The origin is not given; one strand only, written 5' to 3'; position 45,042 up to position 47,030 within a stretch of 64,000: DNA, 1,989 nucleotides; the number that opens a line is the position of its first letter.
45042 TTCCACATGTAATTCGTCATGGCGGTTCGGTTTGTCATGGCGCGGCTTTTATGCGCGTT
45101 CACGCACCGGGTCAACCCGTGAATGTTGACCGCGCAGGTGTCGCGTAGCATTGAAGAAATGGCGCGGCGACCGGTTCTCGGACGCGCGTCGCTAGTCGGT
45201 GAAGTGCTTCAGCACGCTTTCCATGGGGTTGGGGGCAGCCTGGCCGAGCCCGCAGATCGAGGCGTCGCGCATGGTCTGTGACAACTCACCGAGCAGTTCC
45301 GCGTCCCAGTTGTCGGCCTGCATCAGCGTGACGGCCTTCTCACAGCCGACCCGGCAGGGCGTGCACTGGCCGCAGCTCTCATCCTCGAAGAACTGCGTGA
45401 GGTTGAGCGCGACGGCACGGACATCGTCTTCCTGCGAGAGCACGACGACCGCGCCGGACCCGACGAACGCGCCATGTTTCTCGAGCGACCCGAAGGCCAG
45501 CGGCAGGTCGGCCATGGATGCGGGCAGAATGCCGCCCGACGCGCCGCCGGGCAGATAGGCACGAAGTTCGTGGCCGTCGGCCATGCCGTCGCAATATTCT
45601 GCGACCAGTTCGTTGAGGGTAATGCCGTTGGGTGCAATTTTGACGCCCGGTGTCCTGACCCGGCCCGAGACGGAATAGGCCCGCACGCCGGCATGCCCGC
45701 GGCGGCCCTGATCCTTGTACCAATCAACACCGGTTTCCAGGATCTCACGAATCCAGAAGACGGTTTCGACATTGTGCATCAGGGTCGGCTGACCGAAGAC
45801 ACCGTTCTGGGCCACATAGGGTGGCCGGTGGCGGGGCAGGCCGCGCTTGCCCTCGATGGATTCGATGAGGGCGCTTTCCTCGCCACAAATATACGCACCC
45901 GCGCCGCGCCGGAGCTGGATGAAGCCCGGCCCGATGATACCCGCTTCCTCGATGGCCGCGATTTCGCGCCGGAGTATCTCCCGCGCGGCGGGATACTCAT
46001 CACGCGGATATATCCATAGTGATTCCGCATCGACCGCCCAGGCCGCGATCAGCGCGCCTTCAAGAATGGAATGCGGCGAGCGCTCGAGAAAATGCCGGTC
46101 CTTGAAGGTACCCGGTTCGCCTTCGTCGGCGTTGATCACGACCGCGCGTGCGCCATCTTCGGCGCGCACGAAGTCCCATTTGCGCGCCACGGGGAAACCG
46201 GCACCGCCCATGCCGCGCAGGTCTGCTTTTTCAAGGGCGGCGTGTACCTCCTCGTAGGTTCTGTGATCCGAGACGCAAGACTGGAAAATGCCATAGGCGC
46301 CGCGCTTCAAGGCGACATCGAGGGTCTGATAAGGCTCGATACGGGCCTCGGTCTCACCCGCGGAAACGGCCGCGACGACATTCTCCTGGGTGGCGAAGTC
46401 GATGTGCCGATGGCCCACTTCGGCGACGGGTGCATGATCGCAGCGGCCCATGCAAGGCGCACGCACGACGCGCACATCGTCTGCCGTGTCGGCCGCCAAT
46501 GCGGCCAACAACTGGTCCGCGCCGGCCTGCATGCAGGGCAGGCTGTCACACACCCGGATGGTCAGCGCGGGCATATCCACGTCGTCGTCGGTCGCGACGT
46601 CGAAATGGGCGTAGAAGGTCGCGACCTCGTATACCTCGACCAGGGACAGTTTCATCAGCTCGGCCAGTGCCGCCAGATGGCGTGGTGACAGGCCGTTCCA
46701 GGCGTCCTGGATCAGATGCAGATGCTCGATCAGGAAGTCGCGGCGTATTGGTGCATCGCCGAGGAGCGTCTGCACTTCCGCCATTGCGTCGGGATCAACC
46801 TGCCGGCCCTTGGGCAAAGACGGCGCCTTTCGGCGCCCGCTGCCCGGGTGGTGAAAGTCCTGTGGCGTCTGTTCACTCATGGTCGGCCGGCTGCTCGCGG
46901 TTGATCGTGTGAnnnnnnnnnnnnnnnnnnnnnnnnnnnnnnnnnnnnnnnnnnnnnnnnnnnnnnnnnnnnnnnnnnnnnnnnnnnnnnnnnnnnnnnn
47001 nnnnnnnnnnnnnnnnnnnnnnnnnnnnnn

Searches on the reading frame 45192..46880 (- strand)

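Call 34: search_protein_families(library=ncbifam, proteins=[window:45192-46880:-], max_evalue=0.00001)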
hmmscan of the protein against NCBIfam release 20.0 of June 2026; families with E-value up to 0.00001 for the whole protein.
window:45192-46880:- (562 aa): 15 families
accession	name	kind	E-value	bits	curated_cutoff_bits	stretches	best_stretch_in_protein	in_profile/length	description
TIGR01959.1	nuoF_fam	equivalog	2.1e-108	362.3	558.65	1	184-561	11-403/410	NADH-quinone oxidoreductase subunit NuoF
NF010120.0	PRK13596.1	equivalog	3.7e-92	309.1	389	1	185-561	18-410/433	NADH-quinone oxidoreductase subunit NuoF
NF008436.0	PRK11278.1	equivalog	1e-78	265.2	749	1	208-561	47-419/448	NADH-quinone oxidoreductase subunit NuoF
TIGR01958.1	nuoE_fam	subfamily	4.2e-17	62.7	142.4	1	46-169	14-141/148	NADH-quinone oxidoreductase subunit NuoE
NF005722.0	PRK07539.1-2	equivalog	2.8e-13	50.2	141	1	34-168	11-149/157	NADH-quinone oxidoreductase subunit NuoE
NF005725.0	PRK07539.1-5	equivalog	3.5e-11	43.1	220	1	46-168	37-164/174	NADH-quinone oxidoreductase subunit NuoE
NF003454.1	PRK05035.1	equivalog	8e-11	41.1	345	1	207-380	121-277/556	electron transport complex subunit RsxC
NF005747.0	PRK07571.1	equivalog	9e-11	41.7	224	1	39-174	28-167/173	bidirectional hydrogenase complex protein HoxE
NF005721.0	PRK07539.1-1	equivalog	4.1e-10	39.4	308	1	27-179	25-181/292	NADH-quinone oxidoreductase subunit NuoE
TIGR01945.1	rnfC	subfamily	5.7e-10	38.3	245.95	1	206-381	118-275/435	RnfABCDGE type electron transport complex subunit C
TIGR04481.1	PR_assoc_PrdC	equivalog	9.1e-10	37.9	490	1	211-382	75-227/425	proline reductase-associated electron transfer protein PrdC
NF005723.0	PRK07539.1-3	equivalog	1.9e-09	37.6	226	1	50-168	26-149/158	NADH-quinone oxidoreductase subunit NuoE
NF004638.0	PRK05988.1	equivalog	1.4e-08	34.7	198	1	30-166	8-148/159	formate dehydrogenase subunit gamma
NF005724.0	PRK07539.1-4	equivalog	1e-07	32.1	280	1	64-178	56-178/240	NADH-quinone oxidoreductase subunit NuoE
NF009040.0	PRK12373.1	equivalog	2.1e-06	27.7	514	1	67-176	56-173/400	NADH-quinone oxidoreductase subunit E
